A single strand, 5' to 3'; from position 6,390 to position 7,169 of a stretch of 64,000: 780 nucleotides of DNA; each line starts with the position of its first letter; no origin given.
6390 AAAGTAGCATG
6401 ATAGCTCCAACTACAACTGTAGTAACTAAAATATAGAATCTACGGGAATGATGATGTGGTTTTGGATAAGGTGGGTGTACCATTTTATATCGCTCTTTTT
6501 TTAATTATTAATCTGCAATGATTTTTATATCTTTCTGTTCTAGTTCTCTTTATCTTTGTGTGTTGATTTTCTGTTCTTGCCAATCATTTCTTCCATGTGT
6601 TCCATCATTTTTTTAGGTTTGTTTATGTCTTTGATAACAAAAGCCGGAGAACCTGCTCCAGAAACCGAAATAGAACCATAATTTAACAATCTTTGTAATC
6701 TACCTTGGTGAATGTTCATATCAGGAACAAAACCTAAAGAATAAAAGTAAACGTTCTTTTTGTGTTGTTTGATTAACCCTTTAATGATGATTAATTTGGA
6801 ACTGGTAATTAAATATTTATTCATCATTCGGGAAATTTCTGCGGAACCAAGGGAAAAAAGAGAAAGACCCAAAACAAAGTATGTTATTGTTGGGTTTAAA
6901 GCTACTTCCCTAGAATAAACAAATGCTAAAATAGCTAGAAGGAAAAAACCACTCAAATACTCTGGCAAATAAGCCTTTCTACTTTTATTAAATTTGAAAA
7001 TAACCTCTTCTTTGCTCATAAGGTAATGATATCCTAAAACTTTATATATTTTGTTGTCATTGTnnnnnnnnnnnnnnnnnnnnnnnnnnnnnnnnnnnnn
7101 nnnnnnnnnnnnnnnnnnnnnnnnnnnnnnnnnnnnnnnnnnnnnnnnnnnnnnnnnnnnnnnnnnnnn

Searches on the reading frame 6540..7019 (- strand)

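Call 49: search_protein_families(library=pfam, proteins=[window:6540-7019:-], max_evalue=0.001)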
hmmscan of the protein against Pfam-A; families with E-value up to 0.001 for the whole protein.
window:6540-7019:- (159 aa): 1 family
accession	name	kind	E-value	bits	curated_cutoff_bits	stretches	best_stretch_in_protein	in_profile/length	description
PF03703.20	bPH_2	-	2e-07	31.6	22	1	68-136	5-70/78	Bacterial PH domain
